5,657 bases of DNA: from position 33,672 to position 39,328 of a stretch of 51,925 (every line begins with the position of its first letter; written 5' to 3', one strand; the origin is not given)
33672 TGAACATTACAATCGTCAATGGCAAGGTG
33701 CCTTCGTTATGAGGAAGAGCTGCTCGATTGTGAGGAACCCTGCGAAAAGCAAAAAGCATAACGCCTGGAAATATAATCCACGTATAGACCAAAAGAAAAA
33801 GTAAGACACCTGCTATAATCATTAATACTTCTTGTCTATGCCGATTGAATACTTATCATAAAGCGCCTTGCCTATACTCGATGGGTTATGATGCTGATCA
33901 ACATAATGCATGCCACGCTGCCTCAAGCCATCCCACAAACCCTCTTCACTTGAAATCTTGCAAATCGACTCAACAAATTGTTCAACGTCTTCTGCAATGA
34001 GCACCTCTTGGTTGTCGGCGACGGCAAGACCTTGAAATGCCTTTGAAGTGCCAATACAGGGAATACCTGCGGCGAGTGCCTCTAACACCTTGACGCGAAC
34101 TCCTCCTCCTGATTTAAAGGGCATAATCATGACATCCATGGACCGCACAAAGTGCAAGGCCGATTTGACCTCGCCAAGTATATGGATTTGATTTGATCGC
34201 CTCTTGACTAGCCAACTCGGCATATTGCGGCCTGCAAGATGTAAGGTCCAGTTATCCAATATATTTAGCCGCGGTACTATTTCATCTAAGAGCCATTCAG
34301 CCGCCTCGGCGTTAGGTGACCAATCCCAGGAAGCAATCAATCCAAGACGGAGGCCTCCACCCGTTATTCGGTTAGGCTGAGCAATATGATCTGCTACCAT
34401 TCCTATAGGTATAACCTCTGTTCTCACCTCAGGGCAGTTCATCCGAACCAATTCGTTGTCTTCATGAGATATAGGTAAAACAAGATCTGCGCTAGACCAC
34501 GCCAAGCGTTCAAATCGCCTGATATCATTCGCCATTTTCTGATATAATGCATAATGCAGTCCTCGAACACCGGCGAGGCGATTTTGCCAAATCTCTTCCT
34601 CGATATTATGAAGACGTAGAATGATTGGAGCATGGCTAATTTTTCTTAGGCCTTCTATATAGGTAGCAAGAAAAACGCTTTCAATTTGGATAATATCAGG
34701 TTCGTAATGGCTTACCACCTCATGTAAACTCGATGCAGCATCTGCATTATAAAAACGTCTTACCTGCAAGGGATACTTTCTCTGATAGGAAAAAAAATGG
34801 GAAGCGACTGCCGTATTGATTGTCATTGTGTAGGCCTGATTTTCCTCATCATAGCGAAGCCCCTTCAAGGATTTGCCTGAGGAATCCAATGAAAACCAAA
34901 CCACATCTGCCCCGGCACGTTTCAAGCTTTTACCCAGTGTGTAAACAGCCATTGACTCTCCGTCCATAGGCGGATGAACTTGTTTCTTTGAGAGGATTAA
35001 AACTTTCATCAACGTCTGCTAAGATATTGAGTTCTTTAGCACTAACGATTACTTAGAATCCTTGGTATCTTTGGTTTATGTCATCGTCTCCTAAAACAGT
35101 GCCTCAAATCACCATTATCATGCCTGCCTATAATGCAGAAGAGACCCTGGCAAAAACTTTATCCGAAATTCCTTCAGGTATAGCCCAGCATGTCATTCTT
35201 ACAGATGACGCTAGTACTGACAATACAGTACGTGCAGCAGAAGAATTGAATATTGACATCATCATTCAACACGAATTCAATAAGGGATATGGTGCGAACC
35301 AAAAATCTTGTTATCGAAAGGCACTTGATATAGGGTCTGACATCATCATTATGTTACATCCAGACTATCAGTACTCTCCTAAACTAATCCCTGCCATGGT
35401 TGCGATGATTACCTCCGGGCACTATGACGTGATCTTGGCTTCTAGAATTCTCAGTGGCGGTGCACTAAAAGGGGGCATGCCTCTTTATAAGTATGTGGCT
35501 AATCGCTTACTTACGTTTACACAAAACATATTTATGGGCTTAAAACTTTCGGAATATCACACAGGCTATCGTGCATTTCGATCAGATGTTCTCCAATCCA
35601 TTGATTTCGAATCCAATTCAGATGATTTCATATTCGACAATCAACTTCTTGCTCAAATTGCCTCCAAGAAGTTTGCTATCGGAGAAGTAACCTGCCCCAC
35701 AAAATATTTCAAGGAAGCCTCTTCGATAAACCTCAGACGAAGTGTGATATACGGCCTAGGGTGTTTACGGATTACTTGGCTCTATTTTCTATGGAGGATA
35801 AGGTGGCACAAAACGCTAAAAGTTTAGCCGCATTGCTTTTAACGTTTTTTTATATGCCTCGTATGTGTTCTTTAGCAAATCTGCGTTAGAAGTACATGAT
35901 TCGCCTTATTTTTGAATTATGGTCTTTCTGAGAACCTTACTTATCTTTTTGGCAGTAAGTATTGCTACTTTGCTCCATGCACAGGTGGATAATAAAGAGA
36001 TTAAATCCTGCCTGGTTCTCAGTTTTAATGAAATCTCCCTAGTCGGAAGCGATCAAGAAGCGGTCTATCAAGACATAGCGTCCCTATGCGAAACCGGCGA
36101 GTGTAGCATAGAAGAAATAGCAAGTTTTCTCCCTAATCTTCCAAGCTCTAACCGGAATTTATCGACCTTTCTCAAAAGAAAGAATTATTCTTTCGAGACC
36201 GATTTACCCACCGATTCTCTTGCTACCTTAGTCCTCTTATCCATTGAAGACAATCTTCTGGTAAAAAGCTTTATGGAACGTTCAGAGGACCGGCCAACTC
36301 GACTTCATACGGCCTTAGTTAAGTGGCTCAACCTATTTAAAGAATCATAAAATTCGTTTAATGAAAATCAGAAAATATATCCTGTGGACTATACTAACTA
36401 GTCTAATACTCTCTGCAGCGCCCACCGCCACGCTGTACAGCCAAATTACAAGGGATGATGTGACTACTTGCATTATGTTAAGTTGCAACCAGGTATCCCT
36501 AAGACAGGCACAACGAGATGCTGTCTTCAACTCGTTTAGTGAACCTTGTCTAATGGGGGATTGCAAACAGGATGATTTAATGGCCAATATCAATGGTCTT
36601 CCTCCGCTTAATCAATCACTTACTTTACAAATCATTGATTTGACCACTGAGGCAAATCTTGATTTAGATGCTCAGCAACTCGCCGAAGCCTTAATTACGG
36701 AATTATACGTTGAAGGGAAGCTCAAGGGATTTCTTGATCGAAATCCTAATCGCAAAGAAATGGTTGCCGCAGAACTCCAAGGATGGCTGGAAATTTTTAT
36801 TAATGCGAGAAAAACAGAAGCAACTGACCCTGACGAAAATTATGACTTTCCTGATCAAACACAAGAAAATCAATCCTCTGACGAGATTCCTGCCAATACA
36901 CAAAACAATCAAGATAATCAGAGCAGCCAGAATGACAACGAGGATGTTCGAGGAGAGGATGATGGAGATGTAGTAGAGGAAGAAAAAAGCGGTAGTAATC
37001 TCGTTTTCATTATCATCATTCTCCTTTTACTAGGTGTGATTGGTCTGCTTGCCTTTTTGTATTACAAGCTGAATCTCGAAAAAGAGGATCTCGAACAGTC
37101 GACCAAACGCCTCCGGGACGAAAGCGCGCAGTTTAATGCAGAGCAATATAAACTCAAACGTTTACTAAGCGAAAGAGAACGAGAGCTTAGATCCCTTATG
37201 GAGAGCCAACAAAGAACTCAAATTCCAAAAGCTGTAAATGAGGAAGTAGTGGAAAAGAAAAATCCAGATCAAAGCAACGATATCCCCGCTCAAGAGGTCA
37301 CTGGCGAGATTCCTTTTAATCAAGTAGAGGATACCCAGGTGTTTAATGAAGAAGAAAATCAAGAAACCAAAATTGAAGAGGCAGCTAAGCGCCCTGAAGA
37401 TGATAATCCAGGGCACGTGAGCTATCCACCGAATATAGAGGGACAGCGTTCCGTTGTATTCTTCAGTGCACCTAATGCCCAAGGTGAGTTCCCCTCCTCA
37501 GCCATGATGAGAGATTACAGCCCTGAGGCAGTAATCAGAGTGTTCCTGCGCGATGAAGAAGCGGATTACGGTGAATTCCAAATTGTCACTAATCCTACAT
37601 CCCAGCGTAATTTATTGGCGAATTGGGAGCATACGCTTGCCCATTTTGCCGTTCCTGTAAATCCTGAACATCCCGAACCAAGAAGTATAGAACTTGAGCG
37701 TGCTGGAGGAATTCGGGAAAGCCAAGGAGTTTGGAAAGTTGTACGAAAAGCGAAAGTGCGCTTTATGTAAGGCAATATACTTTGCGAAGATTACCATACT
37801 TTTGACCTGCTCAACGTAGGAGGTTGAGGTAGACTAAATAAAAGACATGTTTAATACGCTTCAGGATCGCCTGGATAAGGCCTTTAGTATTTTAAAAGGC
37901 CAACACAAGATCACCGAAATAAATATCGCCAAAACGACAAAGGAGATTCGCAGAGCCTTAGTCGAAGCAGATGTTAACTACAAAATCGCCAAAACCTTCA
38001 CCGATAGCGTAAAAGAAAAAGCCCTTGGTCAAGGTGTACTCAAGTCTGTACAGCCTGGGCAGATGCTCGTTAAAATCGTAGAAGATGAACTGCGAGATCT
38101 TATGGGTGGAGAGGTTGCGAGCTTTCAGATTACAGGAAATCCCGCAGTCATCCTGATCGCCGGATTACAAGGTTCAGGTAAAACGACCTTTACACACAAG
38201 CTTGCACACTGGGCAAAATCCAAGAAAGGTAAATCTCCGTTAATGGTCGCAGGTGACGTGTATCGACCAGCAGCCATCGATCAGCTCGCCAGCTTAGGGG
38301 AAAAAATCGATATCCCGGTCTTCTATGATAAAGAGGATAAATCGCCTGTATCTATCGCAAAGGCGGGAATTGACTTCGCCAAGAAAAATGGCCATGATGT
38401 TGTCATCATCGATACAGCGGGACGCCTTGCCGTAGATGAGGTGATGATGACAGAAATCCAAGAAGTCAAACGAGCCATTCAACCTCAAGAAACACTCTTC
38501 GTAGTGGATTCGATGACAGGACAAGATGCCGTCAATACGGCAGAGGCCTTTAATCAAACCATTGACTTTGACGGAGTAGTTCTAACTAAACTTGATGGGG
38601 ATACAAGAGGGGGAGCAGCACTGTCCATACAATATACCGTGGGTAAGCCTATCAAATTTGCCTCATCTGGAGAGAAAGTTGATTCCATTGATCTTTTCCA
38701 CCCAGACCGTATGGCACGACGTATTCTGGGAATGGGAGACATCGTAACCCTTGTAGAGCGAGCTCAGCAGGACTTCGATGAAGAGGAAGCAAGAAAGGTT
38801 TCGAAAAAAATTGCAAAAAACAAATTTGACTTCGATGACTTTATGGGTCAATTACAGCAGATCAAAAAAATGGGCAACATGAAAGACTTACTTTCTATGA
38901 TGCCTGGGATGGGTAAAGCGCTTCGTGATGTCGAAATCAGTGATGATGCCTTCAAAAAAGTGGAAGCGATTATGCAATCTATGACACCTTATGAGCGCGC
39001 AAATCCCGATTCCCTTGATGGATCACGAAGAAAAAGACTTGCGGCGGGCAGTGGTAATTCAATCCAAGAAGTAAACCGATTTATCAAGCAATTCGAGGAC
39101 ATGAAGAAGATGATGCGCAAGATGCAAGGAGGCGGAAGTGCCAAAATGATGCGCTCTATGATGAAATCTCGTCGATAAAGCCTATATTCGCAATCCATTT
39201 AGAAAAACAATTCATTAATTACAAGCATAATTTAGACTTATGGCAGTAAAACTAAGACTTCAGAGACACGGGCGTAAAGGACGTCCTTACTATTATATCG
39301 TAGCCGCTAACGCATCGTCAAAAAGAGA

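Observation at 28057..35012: Six tightly packed minus-strand genes (GT4 - membrane GT2 - RibBA - CrtD-like - sulfotransferase x2) abutting the proteorhodopsin/retinal module: candidate carotenoid glycosylation/sulfation pathway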

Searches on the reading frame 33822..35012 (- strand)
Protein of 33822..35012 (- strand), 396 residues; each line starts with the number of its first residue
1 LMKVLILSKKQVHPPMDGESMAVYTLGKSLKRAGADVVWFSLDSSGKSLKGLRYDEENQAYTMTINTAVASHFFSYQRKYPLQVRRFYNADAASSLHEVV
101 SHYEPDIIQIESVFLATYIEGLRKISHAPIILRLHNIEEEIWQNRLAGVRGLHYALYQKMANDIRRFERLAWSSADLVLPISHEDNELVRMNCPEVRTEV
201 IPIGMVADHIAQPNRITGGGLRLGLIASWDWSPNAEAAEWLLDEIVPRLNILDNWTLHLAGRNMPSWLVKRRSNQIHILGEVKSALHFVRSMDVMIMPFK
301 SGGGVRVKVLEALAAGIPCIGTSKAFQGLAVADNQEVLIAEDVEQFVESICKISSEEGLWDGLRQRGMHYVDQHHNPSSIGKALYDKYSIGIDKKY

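Call 4: search_protein_families(library=pfam, proteins=[window:33822-35012:-], max_evalue=0.01)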
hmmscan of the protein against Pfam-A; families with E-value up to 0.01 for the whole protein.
window:33822-35012:- (396 aa): 5 families
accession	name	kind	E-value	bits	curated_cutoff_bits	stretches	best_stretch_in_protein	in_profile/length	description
PF13692.12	Glyco_trans_1_4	-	1.5e-18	67.9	27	1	232-353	12-139/142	Glycosyl transferases group 1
PF13439.12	Glyco_transf_4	-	1.3e-08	35.5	28.5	1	21-204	6-165/170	Glycosyltransferase Family 4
PF13579.12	Glyco_trans_4_4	-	3.9e-07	31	29.7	1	21-204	5-158/158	Glycosyl transferase 4-like domain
PF13524.12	Glyco_trans_1_2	-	8.5e-07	29.5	25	1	255-379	15-137/144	Glycosyl transferase-like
PF00534.26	Glycos_transf_1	-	1.1e-06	28.8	26.4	1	252-358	45-160/172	Glycosyl transferases group 1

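Call 8: search_protein_families(library=ncbifam, proteins=[window:33822-35012:-], max_evalue=0.001)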
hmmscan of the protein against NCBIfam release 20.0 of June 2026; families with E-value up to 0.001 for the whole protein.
window:33822-35012:- (396 aa): 5 families
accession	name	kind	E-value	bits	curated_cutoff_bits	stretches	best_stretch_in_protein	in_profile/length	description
TIGR03087.1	stp1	hypoth_equivalog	2.3e-25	89.6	316.65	1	12-376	9-382/397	TIGR03087 family PEP-CTERM/XrtA system glycosyltransferase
TIGR03999.1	thiol_BshA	equivalog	4.8e-06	25.7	273.7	1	273-380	254-362/375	N-acetyl-alpha-D-glucosaminyl L-malate synthase BshA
TIGR03088.1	stp2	hypoth_equivalog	3.5e-05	23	409.05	1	276-377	257-359/374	TIGR03088 family PEP-CTERM/XrtA system glycosyltransferase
NF047684.1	TeichurnBiosyTuaC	equivalog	5.1e-05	22.4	550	1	275-389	271-387/391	teichuronic acid biosynthesis protein TuaC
TIGR04047.1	MSMEG_0565_glyc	hypoth_equivalog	0.00056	19.1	259.85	0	272-374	255-358/373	MSMEG_0565 family glycosyltransferase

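Call 47: search_protein_families(library=ncbifam, proteins=[window:33822-35012:-], max_evalue=10)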
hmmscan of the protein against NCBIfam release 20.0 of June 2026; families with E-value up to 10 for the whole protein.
window:33822-35012:- (396 aa): 16 families
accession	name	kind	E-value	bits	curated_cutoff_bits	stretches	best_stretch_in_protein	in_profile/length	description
TIGR03087.1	stp1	hypoth_equivalog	2.3e-25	89.6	316.65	1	12-376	9-382/397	TIGR03087 family PEP-CTERM/XrtA system glycosyltransferase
TIGR03999.1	thiol_BshA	equivalog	4.8e-06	25.7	273.7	1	273-380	254-362/375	N-acetyl-alpha-D-glucosaminyl L-malate synthase BshA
TIGR03088.1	stp2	hypoth_equivalog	3.5e-05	23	409.05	1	276-377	257-359/374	TIGR03088 family PEP-CTERM/XrtA system glycosyltransferase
NF047684.1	TeichurnBiosyTuaC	equivalog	5.1e-05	22.4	550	1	275-389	271-387/391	teichuronic acid biosynthesis protein TuaC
TIGR04047.1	MSMEG_0565_glyc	hypoth_equivalog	0.00056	19.1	259.85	1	272-374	255-358/373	MSMEG_0565 family glycosyltransferase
TIGR04063.1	stp3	hypoth_equivalog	0.0044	16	442.05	1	337-378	341-382/397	TIGR04063 family PEP-CTERM/XrtA system glycosyltransferase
NF000048.1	AAC_6p_A40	exception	0.008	15.7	400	1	84-156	31-103/184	aminoglycoside 6'-N-acetyltransferase AacA40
NF053787.1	GlcN_PG_synth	equivalog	0.027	13.3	480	1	254-389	225-357/361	N-acetylglucosaminyl phosphatidylglycerol synthase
NF041876.1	EPS_EpsE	equivalog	0.06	12.6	400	1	291-376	295-381/389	exopolysaccharide biosynthesis GT4 family glycosyltransferase EpsE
NF053513.1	Gtran_IagA_BgsA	equivalog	0.067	12.2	460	1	308-389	251-329/333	LTA glycolipid anchor biosynthesis glycosyltransferase, IagA/BgsA family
NF000118.3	AAC_6p_A31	exception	0.078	12.9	385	1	339-388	55-105/172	aminoglycoside N-acetyltransferase AAC(6')-31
NF012165.0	AAC_6p_set_A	equivalog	0.078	12.7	280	1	90-156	30-96/177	aminoglycoside 6'-N-acetyltransferase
NF000135.2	AAC_6p_IIc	exception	0.1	12.3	415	0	84-154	31-101/193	aminoglycoside N-acetyltransferase AAC(6')-IIc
NF010446.0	PRK13872.1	equivalog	0.12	12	152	1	90-134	78-121/228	conjugal transfer protein TrbF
NF038229.1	Glyco4_Geo_Pelo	equivalog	0.12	11.3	400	1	288-386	234-331/338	GPMC system family 4 glycosyltransferase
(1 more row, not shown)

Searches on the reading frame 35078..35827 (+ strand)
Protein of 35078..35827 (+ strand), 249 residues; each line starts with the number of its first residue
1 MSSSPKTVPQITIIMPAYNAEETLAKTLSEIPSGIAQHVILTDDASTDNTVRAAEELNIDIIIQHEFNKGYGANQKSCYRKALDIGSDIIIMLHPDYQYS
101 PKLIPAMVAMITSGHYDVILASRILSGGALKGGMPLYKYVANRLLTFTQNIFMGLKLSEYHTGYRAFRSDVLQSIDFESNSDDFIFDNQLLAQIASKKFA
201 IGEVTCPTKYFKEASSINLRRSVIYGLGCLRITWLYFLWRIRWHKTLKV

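Call 4: search_protein_families(library=pfam, proteins=[window:35078-35827:+], max_evalue=0.01)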
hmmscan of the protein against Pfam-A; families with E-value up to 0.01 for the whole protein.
window:35078-35827:+ (249 aa): 2 families
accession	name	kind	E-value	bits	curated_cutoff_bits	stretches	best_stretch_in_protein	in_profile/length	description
PF00535.33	Glycos_transf_2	-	7.2e-21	75.3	23.3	1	12-174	1-166/168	Glycosyl transferase family 2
PF13641.12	Glyco_tranf_2_3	-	0.0094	16.4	27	0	9-116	1-116/230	Glycosyltransferase like family 2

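Call 8: search_protein_families(library=ncbifam, proteins=[window:35078-35827:+], max_evalue=0.001)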
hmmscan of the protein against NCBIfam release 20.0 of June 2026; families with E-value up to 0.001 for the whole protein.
window:35078-35827:+ (249 aa): 15 families
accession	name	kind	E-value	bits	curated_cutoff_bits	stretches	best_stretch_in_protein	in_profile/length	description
TIGR04182.1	glyco_TIGR04182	equivalog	8.3e-19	68.1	325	1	10-213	1-193/293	S-layer glycoprotein N-glycosyltransferase AglJ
NF041391.1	DPhHxTase_Halo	equivalog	1.8e-15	56.5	375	1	15-182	1-160/213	dolichyl-phosphate hexose transferase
NF058614.1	PPMAGASynPpgS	equivalog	2.4e-14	53.3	370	1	12-205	3-193/226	polyprenyl-phospho-N-acetylgalactosaminyl synthase PpgS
NF007986.1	PRK10714.1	equivalog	2.6e-09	36.5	529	1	7-198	4-192/316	undecaprenyl-phosphate 4-deoxy-4-formamido-L-arabinose transferase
NF047588.1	GlcsyltransPgfSStrep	equivalog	6.4e-09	35.4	500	1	10-173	2-165/308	glycosyltransferase PgfS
TIGR04283.1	glyco_like_mftF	equivalog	6e-08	32.5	182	1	11-114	1-100/221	TIGR04283 family arsenosugar biosynthesis glycosyltransferase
NF010496.0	PRK13915.1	equivalog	2.1e-05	23.8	262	1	7-109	29-140/307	glucosyl-3-phosphoglycerate synthase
NF053739.1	GlytfEpsEBac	equivalog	2.1e-05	23.6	450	1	9-82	1-81/265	glycosyltransferase EpsE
NF047683.1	TeichurnBiosyTuaG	equivalog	9.5e-05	22.1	400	1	7-57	4-56/252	teichuronic acid biosynthesis protein TuaG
TIGR03965.1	mycofact_glyco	equivalog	0.00011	21.3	280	1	5-113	71-181/467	mycofactocin biosynthesis glycosyltransferase MftF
TIGR03111.1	glyc2_xrt_Gpos1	hypoth_equivalog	0.00034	19.5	363.95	1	5-52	45-96/439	TIGR03111 family XrtG-associated glycosyltransferase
TIGR03937.1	PgaC_IcaA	equivalog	0.0004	19.5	422.3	1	6-71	42-113/407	poly-beta-1,6-N-acetyl-D-glucosamine synthase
TIGR03469.1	HpnB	hypoth_equivalog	0.00041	19.5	379.25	1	4-58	39-96/386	hopene-associated glycosyltransferase HpnB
NF007482.0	PRK10073.1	equivalog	0.00072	18.6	423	1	8-73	5-75/334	glycosyltransferase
NF041875.1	EPS_EpsD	equivalog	0.00086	18.8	370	1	12-143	2-134/325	exopolysaccharide biosynthesis glycosyltransferase EpsD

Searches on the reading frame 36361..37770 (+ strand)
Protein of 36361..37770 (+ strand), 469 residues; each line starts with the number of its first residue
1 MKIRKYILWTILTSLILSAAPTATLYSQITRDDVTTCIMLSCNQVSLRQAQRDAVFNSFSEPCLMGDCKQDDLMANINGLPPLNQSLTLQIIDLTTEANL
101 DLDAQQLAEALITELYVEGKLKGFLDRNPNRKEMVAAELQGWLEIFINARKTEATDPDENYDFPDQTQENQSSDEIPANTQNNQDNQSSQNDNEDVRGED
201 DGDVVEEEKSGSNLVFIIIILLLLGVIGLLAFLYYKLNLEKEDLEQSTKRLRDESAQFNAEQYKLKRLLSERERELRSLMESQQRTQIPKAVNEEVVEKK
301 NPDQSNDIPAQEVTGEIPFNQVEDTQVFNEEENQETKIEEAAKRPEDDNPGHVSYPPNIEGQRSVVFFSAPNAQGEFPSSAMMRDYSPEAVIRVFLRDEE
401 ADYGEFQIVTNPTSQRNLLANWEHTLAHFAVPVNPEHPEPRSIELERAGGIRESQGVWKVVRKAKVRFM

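Call 7: search_protein_families(library=pfam, proteins=[window:36361-37770:+], max_evalue=0.001)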
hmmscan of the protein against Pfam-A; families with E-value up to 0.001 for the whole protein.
window:36361-37770:+ (469 aa): 1 family
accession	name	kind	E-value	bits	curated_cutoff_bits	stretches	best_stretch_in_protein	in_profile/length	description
PF17561.7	TssO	-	9.3e-05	23.1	29.2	1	207-305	4-100/148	Type VI secretion system, TssO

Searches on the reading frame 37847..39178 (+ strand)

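Call 7: search_protein_families(library=pfam, proteins=[window:37847-39178:+], max_evalue=0.001)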
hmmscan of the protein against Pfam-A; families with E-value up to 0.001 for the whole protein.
window:37847-39178:+ (443 aa): 8 families
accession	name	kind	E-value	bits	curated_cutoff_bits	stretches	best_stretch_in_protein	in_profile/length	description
PF00448.28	SRP54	-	2.3e-73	246.5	22.7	1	99-295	1-196/196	SRP54-type protein, GTPase domain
PF02978.25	SRP_SPB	-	5.6e-34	116.8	27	1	326-423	1-91/91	Signal peptide binding domain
PF02881.24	SRP54_N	-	1.2e-19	70.8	22.4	1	5-82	1-75/75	SRP54-type protein, helical bundle domain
PF02492.25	cobW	-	1.7e-06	28.2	20.7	0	179-250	79-154/180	CobW/HypB/UreG, nucleotide-binding domain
PF20720.3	nSTAND3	-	2.3e-06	27.8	27.2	0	100-131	18-48/155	Novel STAND NTPase 3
PF06414.18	Zeta_toxin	-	2.8e-05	24.1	22.3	1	97-142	14-57/199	Zeta toxin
PF06745.19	ATPase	-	0.00051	19.9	26.6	0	100-233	20-138/231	KaiC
PF25199.1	nSTAND_NTPase5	-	0.00079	19.7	34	0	89-165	31-107/145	Novel STAND NTPase 5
